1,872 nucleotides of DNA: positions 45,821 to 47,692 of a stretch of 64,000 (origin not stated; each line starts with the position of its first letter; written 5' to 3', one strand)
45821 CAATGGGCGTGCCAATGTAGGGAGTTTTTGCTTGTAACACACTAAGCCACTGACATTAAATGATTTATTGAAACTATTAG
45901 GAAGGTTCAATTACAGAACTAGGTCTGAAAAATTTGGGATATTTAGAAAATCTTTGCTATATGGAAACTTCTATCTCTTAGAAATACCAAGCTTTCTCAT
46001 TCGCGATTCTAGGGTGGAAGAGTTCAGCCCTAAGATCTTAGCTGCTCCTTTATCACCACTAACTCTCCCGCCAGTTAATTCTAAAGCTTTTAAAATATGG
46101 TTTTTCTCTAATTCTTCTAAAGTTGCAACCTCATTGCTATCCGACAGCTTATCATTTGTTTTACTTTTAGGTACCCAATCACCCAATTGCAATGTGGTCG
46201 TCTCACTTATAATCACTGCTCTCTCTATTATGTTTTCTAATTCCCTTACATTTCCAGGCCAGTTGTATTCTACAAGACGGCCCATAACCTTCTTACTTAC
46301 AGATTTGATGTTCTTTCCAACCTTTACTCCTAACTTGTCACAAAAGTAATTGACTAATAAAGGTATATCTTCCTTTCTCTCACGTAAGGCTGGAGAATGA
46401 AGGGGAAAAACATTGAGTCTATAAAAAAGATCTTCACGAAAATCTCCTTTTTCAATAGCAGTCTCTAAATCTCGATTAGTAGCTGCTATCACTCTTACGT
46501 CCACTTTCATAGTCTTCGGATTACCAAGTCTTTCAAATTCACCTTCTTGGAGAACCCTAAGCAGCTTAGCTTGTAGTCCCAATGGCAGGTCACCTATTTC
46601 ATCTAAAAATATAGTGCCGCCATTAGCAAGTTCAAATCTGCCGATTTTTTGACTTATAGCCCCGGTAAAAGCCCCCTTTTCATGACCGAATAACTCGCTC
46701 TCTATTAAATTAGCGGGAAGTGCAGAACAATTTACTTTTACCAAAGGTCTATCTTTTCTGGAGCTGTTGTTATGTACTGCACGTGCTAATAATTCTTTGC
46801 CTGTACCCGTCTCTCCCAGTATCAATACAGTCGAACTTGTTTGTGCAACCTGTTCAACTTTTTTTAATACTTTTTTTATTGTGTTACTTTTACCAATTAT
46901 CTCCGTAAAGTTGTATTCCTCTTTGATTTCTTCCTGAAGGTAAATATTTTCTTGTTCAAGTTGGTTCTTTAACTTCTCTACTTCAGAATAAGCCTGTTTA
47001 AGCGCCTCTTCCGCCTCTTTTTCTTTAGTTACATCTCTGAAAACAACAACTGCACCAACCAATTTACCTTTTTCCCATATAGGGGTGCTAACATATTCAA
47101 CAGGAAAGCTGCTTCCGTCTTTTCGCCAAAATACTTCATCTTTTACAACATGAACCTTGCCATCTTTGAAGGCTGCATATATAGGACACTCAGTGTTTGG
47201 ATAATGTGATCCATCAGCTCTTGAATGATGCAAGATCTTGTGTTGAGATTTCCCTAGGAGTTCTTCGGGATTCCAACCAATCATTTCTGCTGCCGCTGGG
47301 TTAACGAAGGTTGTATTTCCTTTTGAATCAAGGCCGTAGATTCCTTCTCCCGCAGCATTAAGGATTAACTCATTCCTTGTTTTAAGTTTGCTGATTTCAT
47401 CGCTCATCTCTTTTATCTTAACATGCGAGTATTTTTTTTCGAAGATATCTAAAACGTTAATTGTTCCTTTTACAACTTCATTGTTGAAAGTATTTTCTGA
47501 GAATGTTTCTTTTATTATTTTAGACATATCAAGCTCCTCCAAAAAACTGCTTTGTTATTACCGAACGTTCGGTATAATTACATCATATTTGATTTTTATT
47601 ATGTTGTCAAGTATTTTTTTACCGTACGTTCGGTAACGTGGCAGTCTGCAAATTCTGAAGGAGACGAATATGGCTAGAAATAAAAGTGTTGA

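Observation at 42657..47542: Perfect sigma-54 promoter driving a three-hydrolase operon next to a PAS-domain enhancer-binding protein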

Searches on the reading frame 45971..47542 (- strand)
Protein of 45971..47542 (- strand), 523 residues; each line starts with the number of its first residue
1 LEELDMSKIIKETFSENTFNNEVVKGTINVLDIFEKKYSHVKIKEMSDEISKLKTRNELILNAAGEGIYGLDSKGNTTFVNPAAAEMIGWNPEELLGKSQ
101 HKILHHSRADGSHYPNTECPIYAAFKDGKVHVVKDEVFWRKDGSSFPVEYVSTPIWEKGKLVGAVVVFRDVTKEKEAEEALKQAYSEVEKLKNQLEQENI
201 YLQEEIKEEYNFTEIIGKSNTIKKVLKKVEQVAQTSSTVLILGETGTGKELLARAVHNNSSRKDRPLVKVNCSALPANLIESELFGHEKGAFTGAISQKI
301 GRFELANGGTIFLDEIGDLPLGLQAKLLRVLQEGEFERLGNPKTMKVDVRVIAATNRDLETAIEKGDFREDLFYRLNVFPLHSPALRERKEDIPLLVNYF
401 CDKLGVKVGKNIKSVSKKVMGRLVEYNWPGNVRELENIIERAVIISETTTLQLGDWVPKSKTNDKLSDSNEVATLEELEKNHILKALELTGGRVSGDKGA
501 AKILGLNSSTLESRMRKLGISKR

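Call 7: search_protein_families(library=pfam, proteins=[window:45971-47542:-])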
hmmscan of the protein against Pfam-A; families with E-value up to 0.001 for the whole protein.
window:45971-47542:- (523 aa): 12 families
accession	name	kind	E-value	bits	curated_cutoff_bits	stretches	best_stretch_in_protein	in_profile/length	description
PF00158.32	Sigma54_activat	-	1.2e-75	253.2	20.2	1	215-381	1-167/168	Sigma-54 interaction domain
PF25601.1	AAA_lid_14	-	2.4e-24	85.4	27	1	387-462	1-76/87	AAA+ ATPase lid domain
PF14532.12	Sigma54_activ_2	-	8.8e-22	78.3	25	1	216-386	1-138/138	Sigma-54 interaction domain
PF13426.13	PAS_9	-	3.3e-15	56.7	27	1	67-173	3-103/103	PAS domain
PF00989.32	PAS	-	2.5e-13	50.5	22.6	1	57-171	3-113/113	PAS fold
PF08448.16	PAS_4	-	2.9e-10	40.8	23.1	1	62-175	2-109/110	PAS fold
PF02954.25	HTH_8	-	1.2e-08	35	22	1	474-518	1-42/42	Bacterial regulatory protein, Fis family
PF07728.20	AAA_5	-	1.2e-06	29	22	1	239-357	2-123/139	AAA domain (dynein-related subfamily)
PF00004.35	AAA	-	1.3e-06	29.3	21.2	1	239-359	1-111/131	ATPase family associated with various cellular activities (AAA)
PF07724.20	AAA_2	-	3.6e-06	27.5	27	1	237-364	4-132/166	AAA domain (Cdc48 subfamily)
PF13188.13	PAS_8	-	0.00055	20.2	21.8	0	58-103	4-46/65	PAS domain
PF13191.12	AAA_16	-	0.00078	20.4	32.6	0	215-275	2-63/167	AAA ATPase domain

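Call 9: search_protein_families(library=ncbifam, proteins=[window:45971-47542:-], max_evalue=0.01)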
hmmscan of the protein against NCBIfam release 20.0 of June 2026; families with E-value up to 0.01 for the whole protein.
window:45971-47542:- (523 aa): 57 families (the best 25 are shown)
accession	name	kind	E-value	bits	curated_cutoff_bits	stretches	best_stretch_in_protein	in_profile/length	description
NF011958.0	PRK15429.1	equivalog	2e-127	426.7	830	1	184-522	349-688/692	formate hydrogenlyase transcriptional activator FlhA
TIGR01817.1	nifA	equivalog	8e-121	404.4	528.85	1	164-455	149-437/534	nif-specific transcriptional activator NifA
NF041552.1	TF_PrdR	equivalog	1.8e-120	403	795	1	20-517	108-575/577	sigma-54 dependent transcriptional regulator PrdR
NF003451.0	PRK05022.1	equivalog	1e-111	374.2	476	1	178-519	156-509/512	nitric oxide reductase transcriptional regulator NorR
TIGR02915.1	PEP_resp_reg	equivalog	8.9e-102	341.2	502.6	1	193-520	120-444/445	PEP-CTERM-box response regulator transcription factor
TIGR01818.1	ntrC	equivalog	9.5e-100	334.6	558.6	1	196-456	117-377/463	nitrogen regulation protein NR(I)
NF008469.0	PRK11361.1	equivalog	1.4e-99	333.9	714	1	194-480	124-408/461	acetoacetate metabolism transcriptional regulator AtoC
NF041906.1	V4R_TF_MobR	exception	4.7e-98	329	999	1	194-517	213-543/544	phenol degradation transcriptional regulator MobR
NF038308.1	RNA_repair_RtcR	equivalog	7.6e-98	328.6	650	1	189-460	156-435/530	RNA repair transcriptional activator RtcR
NF050807.1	TransRegFlbDCaul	equivalog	1.2e-91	307.9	750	1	213-490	118-413/454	sigma-54-dependent transcriptional regulator FlbD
NF007689.0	PRK10365.1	equivalog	4.6e-89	299.2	760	1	214-515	140-439/441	sigma-54-dependent response regulator transcription factor ZraR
NF011695.0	PRK15115.1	equivalog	2.2e-86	290.4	763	1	207-508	129-426/445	two-component system response regulator GlrR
NF049963.1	RespRegFlgRCampy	domain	2.9e-86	290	750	1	178-517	102-426/429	fla regulon two-component system response regulator FlgR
TIGR02974.1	phageshock_pspF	equivalog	3.4e-86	289.5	443.55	1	215-453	1-240/336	phage shock protein operon transcriptional activator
NF041946.1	LuxO_transreg_Vib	equivalog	2.3e-84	283.9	800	1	191-453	112-373/463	quorum-sensing sigma-54 dependent transcriptional regulator LuxO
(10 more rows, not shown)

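Call 58: find_homologous_proteins(query=window:45971-47527:-, max_evalue=1e-100)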
Query window:45971-47527:- (518 aa): 7397 proteins with E <= 1e-100 among 8000 candidates; the best 120 are listed.
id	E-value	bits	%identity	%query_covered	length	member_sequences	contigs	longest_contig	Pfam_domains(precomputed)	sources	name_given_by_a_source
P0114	0.0e+0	1139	100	100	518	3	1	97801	PF13426.14,PF00158.33,PF07724.21,PF25601.2,PF02954.26,PF08448.17,PF00004.36,PF00989.32,PF14532.13,PF07728.21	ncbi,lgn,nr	ncbi:MAG: hypothetical protein DHS20C13_10890 [Thermodesulfobacteriota bacterium]|nr:MAG: hypothetic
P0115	2.5e-282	955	84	97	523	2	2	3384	PF13426.14,PF00158.33,PF07724.21,PF25601.2,PF02954.26,PF08448.17,PF00004.36,PF00989.32,PF14532.13,PF07728.21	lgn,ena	-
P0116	5.0e-281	951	82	100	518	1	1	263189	PF13426.14,PF00158.33,PF07724.21,PF25601.2,PF02954.26,PF08448.17,PF00004.36,PF00989.32,PF14532.13,PF07728.21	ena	-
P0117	1.7e-279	946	85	97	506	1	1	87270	PF13426.14,PF00158.33,PF07724.21,PF25601.2,PF02954.26,PF08448.17,PF00004.36,PF00989.32,PF14532.13,PF07728.21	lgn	-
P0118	2.2e-276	935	82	100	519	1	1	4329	PF13426.14,PF00158.33,PF07724.21,PF25601.2,PF08448.17,PF00004.36,PF00989.32,PF14532.13,PF07728.21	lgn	-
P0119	2.2e-275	932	81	100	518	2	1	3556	PF13426.14,PF00158.33,PF07724.21,PF25601.2,PF02954.26,PF08448.17,PF00004.36,PF00989.32,PF14532.13,PF07728.21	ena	-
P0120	3.2e-274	928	87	92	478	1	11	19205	PF13426.14,PF00158.33,PF07724.21,PF25601.2,PF02954.26,PF08448.17,PF00004.36,PF00989.32,PF14532.13,PF07728.21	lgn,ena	-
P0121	4.3e-273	925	81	100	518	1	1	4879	PF13426.14,PF00158.33,PF07724.21,PF25601.2,PF02954.26,PF08448.17,PF00004.36,PF00989.32,PF14532.13,PF07728.21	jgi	-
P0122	1.3e-272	923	81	100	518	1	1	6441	PF13426.14,PF00158.33,PF07724.21,PF25601.2,PF02954.26,PF08448.17,PF00004.36,PF00989.32,PF14532.13,PF07728.21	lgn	-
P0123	1.1e-270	917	87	92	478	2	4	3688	PF13426.14,PF00158.33,PF07724.21,PF25601.2,PF02954.26,PF08448.17,PF00004.36,PF00989.32,PF14532.13,PF07728.21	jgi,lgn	-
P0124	1.4e-270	916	86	92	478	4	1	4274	PF13426.14,PF00158.33,PF07724.21,PF25601.2,PF02954.26,PF08448.17,PF00004.36,PF00989.32,PF14532.13,PF07728.21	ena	-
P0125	2.6e-269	912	85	92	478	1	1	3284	PF13426.14,PF00158.33,PF07724.21,PF25601.2,PF02954.26,PF08448.17,PF00004.36,PF00989.32,PF14532.13,PF07728.21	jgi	-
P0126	1.6e-266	903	85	92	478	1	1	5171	PF13426.14,PF00158.33,PF07724.21,PF25601.2,PF02954.26,PF08448.17,PF00004.36,PF00989.32,PF14532.13,PF07728.21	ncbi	-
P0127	3.5e-266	902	78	100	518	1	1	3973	PF13426.14,PF00158.33,PF07724.21,PF25601.2,PF02954.26,PF08448.17,PF00989.32,PF14532.13,PF07728.21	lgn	-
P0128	7.4e-261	884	53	97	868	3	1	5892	PF13426.14,PF13188.14,PF24820.2,PF14532.13,PF07728.21,PF13596.13,PF08447.19,PF12860.14,PF00158.33,PF07724.21,PF25601.2,PF02954.26,PF08448.17,PF00989.32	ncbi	-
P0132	1.8e-245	833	61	97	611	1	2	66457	PF08447.19,PF13426.14,PF13188.14,PF12860.14,PF00158.33,PF25601.2,PF02954.26,PF08448.17,PF00989.32,PF14532.13,PF07728.21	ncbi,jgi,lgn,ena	-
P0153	6.1e-231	786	66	81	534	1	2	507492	PF13426.14,PF13188.14,PF14532.13,PF07728.21,PF13596.13,PF08447.19,PF12860.14,PF00158.33,PF07724.21,PF25601.2,PF08448.17,PF00989.32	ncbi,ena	-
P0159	3.0e-228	777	58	97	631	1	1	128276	PF08447.19,PF13426.14,PF13188.14,PF12860.14,PF00158.33,PF25601.2,PF08448.17,PF00989.32,PF14532.13,PF07728.21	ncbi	ncbi:MAG: sigma 54-interacting transcriptional regulator [Phycisphaerales bacterium]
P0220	1.6e-217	741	55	93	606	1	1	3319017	PF13426.14,PF13188.14,PF12860.14,PF00158.33,PF25601.2,PF08448.17,PF00989.32,PF14532.13,PF07728.21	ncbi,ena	-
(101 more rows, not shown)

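Call 59: find_encoding_contigs(protein=P0153, flank=6000, max_places=1)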
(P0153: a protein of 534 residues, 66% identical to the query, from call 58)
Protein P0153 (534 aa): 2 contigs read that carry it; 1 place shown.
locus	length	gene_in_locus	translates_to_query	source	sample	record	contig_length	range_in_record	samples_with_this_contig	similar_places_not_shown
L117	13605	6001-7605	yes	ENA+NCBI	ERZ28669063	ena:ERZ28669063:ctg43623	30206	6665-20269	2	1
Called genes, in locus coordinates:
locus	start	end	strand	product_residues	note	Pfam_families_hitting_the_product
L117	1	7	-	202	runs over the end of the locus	PF02627:CMD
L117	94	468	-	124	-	PF12893:Lumazine_bd_2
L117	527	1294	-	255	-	PF00106:adh_short, PF08659:KR (weak), PF13561:adh_short_C2, PF23441:SDR, PF08643:DUF1776 (weak)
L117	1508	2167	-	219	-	PF00106:adh_short, PF08659:KR, PF13561:adh_short_C2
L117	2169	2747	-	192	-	PF01323:DSBA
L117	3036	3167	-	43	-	-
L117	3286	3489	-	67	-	-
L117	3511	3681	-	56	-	-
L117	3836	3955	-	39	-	-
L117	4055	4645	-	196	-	PF00440:TetR_N, PF16859:TetR_C_11 (weak), PF16925:TetR_C_13 (weak)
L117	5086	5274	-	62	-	PF00462:Glutaredoxin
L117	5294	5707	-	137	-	PF07080:DUF1348, PF12680:SnoaL_2 (weak)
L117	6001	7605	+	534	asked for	PF00989:PAS, PF08448:PAS_4, PF13426:PAS_9, PF00989:PAS, PF08448:PAS_4, PF13426:PAS_9, PF00158:Sigma54_activat, PF14532:Sigma54_activ_2, +7 more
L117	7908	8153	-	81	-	PF03693:ParD_antitoxin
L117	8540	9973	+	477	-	PF02171:Piwi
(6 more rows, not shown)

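Call 60: find_encoding_contigs(protein=P0132, flank=6000, max_places=1)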
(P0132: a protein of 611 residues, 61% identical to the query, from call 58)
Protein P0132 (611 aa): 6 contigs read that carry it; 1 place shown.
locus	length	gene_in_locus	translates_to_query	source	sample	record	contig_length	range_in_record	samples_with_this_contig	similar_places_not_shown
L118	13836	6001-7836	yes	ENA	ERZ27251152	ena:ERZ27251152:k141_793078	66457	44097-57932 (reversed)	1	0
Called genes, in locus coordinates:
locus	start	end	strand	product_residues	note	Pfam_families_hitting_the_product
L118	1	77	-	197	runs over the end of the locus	PF00160:Pro_isomerase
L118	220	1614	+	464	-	PF01406:tRNA-synt_1e, PF09334:tRNA-synt_1g (weak), PF09190:DALR_2, PF23493:CysS_C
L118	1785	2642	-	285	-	PF09176:Mpt_N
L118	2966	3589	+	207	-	PF04961:FTCD_C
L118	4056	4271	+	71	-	-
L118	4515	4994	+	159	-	PF02502:LacAB_rpiB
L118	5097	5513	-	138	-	-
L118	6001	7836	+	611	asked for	PF00989:PAS, PF08448:PAS_4, PF13426:PAS_9, PF00989:PAS, PF08448:PAS_4, PF13426:PAS_9, PF00158:Sigma54_activat, PF14532:Sigma54_activ_2, +6 more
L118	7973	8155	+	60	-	-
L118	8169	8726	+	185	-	PF02627:CMD (weak)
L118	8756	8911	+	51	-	-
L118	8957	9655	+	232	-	PF02798:GST_N, PF13417:GST_N_3, PF13409:GST_N_2, PF00043:GST_C, PF14497:GST_C_3 (faint)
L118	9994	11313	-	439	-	PF00270:DEAD, PF04851:ResIII, PF00271:Helicase_C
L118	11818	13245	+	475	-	PF01336:tRNA_anti-codon, PF00152:tRNA-synt_2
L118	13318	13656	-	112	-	-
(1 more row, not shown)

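Call 61: find_encoding_contigs(protein=P0159, flank=6000, max_places=1)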
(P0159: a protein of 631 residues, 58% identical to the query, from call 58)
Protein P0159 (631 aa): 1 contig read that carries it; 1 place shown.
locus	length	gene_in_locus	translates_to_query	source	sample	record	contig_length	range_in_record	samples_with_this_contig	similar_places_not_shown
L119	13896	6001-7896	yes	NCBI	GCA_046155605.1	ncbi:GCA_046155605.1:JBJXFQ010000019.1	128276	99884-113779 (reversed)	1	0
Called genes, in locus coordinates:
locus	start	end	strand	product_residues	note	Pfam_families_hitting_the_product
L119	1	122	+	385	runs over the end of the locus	PF08495:FIST, PF10442:FIST_C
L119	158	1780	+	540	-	PF00512:HisKA, PF02518:HATPase_c, PF00072:Response_reg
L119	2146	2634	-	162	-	PF07080:DUF1348, PF12680:SnoaL_2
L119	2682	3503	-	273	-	PF23441:SDR, PF00106:adh_short, PF08659:KR, PF13561:adh_short_C2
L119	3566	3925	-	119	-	-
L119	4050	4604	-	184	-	PF02627:CMD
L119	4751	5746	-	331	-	PF00561:Abhydrolase_1, PF12146:Hydrolase_4, PF12697:Abhydrolase_6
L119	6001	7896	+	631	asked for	PF00989:PAS, PF08448:PAS_4, PF13426:PAS_9, PF00989:PAS, PF08448:PAS_4, PF13426:PAS_9, PF00158:Sigma54_activat, PF14532:Sigma54_activ_2, +5 more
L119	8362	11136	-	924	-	-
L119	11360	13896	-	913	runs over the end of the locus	PF21471:Reelin_subrepeat-B (weak)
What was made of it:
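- Neighbours of homologous activators are DUF1348, glutaredoxin, DSBA, short-chain dehydrogenases, AhpD-like (CMD) proteins and GST (calls 59-61).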

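Call 62: find_encoding_contigs(protein=P0220, flank=6000, max_places=1)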
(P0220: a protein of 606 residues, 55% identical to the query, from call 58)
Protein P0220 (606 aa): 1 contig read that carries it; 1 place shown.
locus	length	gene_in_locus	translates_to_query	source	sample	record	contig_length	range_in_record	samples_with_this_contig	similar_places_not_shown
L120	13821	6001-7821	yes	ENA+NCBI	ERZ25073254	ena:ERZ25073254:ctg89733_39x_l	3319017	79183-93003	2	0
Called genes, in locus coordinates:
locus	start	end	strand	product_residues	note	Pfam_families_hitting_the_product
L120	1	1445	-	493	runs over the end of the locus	PF13546:DDE_5, PF01609:DDE_Tnp_1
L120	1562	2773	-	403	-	PF00872:Transposase_mut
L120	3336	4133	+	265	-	PF14099:Polysacc_lyase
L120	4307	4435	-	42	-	-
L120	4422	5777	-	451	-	PF01609:DDE_Tnp_1, PF13701:DDE_Tnp_1_4 (weak)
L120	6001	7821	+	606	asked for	PF00989:PAS, PF08448:PAS_4 (weak), PF13426:PAS_9, PF00989:PAS, PF13426:PAS_9, PF00158:Sigma54_activat, PF14532:Sigma54_activ_2, PF25601:AAA_lid_14, +4 more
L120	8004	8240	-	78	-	PF08463:EcoEI_R_C (weak)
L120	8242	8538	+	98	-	PF01527:HTH_Tnp_1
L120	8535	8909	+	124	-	PF13276:HTH_21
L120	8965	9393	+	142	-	PF00665:rve, PF13683:rve_3, PF13333:rve_2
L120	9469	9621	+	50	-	-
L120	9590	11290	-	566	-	PF01541:GIY-YIG, PF04851:ResIII, PF18766:SWI2_SNF2, PF00271:Helicase_C (weak)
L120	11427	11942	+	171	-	PF01498:HTH_Tnp_Tc3_2 (weak), PF07592:DDE_Tnp_ISAZ013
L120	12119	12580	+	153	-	PF07592:DDE_Tnp_ISAZ013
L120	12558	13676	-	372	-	PF13808:DDE_Tnp_1_assoc, PF01609:DDE_Tnp_1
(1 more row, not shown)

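Call 75: find_encoding_contigs(protein=P0117, flank=7000, max_places=2)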
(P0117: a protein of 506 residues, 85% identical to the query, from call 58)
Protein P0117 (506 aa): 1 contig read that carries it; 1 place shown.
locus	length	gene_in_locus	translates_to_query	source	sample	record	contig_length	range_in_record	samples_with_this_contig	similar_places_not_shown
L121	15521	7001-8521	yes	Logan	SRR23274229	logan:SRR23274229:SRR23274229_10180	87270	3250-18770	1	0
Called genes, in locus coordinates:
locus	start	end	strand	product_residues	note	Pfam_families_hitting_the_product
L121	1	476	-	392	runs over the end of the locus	PF03453:MoeA_N, PF00994:MoCF_biosynth, PF03454:MoeA_C (weak)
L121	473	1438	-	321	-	PF01967:MoaC, PF00994:MoCF_biosynth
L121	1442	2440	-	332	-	PF13353:Fer4_12, PF04055:Radical_SAM, PF06463:Mob_synth_C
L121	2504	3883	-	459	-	PF07992:Pyr_redox_2, PF13738:Pyr_redox_3 (faint), PF00070:Pyr_redox, PF02852:Pyr_redox_dim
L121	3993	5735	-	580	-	PF03473:MOSC, PF03475:YiiM_3-alpha, PF00970:FAD_binding_6 (faint), PF00175:NAD_binding_1, PF00111:Fer2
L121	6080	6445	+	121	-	PF12680:SnoaL_2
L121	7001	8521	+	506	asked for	PF00989:PAS, PF08448:PAS_4, PF13426:PAS_9, PF00158:Sigma54_activat, PF14532:Sigma54_activ_2, PF07724:AAA_2, PF07728:AAA_5, PF25601:AAA_lid_14, +2 more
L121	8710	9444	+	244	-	PF00857:Isochorismatase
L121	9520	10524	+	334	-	PF08240:ADH_N, PF00107:ADH_zinc_N, PF13602:ADH_zinc_N_2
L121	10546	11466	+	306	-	PF00561:Abhydrolase_1, PF12697:Abhydrolase_6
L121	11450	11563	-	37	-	-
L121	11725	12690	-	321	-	PF00158:Sigma54_activat, PF14532:Sigma54_activ_2, PF07728:AAA_5 (weak), PF00004:AAA (weak), PF25601:AAA_lid_14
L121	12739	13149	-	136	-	PF01042:Ribonuc_L-PSP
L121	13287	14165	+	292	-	PF00126:HTH_1, PF03466:LysR_substrate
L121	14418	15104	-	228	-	PF01902:Diphthami_syn_2_N, PF28410:Diphthami_syn_2_C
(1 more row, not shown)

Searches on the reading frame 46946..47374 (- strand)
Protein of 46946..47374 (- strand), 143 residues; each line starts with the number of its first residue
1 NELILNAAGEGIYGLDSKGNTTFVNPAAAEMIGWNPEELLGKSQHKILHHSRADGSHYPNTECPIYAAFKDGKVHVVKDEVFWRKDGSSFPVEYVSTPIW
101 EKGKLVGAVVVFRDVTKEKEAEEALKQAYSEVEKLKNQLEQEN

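Call 50: search_solved_structures(query=window:46946-47374:-, max_evalue=0.001, show_alignments=2)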
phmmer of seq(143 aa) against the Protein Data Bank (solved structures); distinct sequences matched with E-value up to 0.001: 6.
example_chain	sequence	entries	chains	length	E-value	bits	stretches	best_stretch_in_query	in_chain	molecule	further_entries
5xgb_A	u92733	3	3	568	1.1e-08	38.7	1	3-123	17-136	Uncharacterized protein | Uncharacterized protein PA0861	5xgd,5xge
7a6p_A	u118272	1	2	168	7.2e-05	26.4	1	3-140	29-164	Putative Sensory box protein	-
2pr5_A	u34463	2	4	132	0.00029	24.4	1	21-134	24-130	Blue-light photoreceptor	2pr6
7r5n_A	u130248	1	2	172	0.00051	23.6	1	4-136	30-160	Sensory box protein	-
2mwg_A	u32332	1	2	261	0.00084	22.9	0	22-136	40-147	Blue-light photoreceptor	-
3ewk_A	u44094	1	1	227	0.00086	22.9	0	18-127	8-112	Sensor protein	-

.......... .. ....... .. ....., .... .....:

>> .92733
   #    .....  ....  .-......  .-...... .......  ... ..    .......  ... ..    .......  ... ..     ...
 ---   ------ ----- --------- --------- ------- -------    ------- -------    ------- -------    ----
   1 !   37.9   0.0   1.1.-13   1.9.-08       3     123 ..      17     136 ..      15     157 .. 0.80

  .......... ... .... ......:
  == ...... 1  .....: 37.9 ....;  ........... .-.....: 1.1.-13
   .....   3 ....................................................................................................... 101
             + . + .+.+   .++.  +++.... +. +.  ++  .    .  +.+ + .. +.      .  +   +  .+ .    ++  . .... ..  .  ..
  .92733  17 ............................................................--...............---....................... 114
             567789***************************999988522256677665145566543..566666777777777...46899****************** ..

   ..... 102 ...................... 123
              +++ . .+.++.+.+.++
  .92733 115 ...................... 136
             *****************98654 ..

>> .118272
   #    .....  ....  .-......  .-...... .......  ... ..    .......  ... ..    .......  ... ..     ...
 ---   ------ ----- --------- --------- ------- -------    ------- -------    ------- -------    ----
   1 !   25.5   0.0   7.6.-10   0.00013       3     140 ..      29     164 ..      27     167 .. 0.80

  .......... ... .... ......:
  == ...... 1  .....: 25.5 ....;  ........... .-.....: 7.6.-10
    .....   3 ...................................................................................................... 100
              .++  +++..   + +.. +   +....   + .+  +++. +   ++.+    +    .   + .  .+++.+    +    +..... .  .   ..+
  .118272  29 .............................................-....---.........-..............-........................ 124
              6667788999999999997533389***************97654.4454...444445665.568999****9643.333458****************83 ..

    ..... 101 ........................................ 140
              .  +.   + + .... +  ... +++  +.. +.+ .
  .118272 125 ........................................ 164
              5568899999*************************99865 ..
